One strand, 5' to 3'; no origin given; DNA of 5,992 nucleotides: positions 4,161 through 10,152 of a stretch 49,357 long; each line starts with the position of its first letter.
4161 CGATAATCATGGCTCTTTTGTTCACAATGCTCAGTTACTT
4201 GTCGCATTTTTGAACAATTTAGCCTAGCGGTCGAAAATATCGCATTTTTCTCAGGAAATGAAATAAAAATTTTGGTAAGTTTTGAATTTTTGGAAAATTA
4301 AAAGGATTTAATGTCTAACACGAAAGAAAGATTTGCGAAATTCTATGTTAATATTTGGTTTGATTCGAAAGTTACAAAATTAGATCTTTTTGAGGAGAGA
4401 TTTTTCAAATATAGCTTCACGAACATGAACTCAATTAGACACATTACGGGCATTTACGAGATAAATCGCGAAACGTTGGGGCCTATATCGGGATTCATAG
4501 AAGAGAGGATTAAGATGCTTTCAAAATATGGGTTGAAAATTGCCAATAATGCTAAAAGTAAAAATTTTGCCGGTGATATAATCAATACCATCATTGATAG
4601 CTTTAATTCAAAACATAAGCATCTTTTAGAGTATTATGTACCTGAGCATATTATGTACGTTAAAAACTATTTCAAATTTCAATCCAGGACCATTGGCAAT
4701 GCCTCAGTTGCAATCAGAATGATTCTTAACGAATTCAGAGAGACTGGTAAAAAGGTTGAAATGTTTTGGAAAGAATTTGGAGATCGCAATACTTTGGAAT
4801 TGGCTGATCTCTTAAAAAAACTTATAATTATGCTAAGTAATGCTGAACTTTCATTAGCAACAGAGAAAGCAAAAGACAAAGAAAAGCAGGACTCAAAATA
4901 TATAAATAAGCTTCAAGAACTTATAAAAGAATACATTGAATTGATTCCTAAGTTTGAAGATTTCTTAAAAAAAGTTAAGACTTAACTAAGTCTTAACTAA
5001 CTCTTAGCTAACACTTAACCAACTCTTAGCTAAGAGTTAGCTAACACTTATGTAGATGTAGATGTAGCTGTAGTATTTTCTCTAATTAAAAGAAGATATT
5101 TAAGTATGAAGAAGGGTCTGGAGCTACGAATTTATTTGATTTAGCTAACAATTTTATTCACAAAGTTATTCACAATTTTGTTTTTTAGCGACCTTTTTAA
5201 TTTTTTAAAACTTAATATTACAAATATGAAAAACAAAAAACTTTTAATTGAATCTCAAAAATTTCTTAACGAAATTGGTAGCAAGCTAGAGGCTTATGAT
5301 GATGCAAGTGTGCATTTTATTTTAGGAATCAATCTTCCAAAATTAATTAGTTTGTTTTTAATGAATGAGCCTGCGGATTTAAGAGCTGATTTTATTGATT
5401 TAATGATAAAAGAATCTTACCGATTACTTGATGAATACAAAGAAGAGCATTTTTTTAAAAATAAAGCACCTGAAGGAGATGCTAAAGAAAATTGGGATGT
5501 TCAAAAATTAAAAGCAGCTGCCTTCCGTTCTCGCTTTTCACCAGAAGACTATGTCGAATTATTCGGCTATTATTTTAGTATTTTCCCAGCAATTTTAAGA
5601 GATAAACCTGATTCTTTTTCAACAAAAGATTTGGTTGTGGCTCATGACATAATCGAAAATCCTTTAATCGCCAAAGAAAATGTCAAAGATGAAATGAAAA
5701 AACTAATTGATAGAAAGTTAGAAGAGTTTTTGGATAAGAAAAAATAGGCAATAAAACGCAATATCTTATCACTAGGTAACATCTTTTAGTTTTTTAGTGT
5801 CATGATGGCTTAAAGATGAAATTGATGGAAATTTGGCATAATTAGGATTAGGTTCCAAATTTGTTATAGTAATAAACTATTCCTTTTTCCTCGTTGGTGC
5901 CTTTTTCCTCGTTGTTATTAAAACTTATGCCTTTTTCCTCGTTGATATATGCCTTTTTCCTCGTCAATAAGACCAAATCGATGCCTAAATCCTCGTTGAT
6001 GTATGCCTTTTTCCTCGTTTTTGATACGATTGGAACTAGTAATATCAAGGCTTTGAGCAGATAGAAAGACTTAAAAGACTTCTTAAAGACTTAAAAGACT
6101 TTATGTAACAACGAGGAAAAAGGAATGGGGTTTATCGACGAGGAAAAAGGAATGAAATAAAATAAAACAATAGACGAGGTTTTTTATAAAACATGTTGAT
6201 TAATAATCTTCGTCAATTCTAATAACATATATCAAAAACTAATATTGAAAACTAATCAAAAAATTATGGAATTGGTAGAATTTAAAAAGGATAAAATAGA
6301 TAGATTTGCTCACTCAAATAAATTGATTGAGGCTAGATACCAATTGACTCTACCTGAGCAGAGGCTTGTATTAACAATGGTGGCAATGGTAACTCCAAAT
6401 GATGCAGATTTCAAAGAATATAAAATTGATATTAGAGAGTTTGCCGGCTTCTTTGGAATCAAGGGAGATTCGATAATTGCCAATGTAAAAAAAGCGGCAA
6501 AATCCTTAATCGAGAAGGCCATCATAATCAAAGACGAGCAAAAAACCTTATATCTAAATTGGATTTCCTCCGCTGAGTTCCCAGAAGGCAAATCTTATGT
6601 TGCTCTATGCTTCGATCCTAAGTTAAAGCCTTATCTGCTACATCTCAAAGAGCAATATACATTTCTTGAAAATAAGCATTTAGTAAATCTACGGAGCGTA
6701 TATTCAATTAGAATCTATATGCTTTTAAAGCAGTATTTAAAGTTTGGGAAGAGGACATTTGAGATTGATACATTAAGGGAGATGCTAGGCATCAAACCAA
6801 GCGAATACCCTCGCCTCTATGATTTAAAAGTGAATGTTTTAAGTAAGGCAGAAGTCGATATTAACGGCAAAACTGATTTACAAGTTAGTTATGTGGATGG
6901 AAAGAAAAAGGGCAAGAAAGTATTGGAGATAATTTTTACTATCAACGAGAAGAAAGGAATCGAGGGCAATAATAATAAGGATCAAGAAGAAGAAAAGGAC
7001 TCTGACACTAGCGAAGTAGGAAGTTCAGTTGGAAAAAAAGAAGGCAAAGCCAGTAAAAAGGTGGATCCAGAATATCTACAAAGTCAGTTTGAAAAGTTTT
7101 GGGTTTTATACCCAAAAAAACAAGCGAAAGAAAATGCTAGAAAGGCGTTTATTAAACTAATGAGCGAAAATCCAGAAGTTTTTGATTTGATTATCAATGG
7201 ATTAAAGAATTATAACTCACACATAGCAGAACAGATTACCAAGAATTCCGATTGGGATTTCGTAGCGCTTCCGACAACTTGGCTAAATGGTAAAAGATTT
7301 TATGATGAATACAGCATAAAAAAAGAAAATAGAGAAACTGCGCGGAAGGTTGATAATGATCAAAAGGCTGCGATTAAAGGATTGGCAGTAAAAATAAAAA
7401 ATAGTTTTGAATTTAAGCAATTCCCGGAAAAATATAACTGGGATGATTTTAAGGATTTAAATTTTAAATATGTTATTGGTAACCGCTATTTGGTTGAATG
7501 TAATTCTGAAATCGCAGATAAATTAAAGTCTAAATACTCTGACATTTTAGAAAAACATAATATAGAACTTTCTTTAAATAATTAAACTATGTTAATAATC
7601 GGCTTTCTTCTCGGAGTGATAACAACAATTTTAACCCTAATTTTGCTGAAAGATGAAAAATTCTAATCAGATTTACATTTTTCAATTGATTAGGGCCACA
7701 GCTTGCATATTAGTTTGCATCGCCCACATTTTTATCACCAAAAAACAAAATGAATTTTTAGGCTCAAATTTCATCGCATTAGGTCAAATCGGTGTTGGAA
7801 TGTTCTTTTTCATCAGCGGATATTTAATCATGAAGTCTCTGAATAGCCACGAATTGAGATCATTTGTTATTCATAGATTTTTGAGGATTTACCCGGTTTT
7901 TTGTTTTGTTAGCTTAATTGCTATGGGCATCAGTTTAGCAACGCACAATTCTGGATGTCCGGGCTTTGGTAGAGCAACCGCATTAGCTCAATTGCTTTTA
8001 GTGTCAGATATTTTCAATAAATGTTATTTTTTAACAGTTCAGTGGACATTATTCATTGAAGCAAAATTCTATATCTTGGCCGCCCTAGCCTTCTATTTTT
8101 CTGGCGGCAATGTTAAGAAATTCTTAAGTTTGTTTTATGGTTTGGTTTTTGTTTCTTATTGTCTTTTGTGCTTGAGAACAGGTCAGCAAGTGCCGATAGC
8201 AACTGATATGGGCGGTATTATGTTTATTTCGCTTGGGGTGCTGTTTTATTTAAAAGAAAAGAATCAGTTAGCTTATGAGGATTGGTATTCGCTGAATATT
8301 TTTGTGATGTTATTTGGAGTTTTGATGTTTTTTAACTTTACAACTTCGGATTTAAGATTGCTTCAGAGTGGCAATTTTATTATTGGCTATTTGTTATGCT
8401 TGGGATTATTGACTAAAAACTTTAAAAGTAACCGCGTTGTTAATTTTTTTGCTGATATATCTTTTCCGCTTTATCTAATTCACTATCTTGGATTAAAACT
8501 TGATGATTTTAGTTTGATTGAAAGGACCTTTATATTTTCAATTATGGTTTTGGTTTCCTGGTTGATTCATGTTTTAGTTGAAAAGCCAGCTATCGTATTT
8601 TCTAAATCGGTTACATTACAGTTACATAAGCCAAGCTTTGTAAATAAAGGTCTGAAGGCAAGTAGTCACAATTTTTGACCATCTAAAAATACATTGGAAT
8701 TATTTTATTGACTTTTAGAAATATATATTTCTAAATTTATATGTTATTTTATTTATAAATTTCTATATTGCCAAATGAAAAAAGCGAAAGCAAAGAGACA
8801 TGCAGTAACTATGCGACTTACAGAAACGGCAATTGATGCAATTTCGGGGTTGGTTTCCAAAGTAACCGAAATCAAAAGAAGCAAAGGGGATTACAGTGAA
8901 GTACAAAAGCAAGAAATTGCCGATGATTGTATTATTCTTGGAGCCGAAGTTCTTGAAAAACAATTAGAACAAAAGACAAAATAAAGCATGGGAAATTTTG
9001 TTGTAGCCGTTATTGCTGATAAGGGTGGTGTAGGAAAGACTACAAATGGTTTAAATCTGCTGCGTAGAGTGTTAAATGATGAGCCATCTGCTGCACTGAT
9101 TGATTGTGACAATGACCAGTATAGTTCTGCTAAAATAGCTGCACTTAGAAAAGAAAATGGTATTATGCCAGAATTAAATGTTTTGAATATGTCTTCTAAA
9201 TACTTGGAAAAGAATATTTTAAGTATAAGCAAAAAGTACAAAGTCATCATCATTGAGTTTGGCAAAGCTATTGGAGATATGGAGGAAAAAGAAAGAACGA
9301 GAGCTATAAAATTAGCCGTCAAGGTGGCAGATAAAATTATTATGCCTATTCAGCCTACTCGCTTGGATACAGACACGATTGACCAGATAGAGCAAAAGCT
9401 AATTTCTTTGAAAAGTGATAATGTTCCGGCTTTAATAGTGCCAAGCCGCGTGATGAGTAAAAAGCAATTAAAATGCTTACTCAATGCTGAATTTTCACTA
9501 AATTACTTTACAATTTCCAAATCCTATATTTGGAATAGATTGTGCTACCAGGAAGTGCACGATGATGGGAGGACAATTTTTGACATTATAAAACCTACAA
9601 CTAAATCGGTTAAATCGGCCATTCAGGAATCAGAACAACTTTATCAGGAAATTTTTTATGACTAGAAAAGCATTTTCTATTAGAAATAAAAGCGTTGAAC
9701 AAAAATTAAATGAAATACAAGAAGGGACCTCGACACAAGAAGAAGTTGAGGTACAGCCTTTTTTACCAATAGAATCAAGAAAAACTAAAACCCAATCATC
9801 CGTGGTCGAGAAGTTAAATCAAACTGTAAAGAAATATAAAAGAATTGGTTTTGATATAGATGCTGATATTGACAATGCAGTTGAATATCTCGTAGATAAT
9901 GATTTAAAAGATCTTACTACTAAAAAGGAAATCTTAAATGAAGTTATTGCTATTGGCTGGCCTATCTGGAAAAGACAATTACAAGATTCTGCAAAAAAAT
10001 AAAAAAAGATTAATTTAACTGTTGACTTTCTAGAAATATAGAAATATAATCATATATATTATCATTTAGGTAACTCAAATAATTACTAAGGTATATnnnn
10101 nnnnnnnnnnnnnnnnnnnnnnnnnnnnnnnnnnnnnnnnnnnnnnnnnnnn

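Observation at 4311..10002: Plasmid-type maintenance block in a myovirus with no integrase: candidate phage-plasmid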

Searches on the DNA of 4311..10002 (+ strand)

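Call 8: search_dna_similar(query=window:4311-10002:+, collection=phages, mode=near, max_rows=20)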
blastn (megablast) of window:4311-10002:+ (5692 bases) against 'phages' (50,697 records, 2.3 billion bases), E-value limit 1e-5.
No match.

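Call 9: search_dna_similar(query=window:4311-10002:+, collection=plasmids, mode=near, max_rows=20)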
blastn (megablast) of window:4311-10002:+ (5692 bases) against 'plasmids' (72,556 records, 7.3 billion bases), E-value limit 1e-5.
No match.
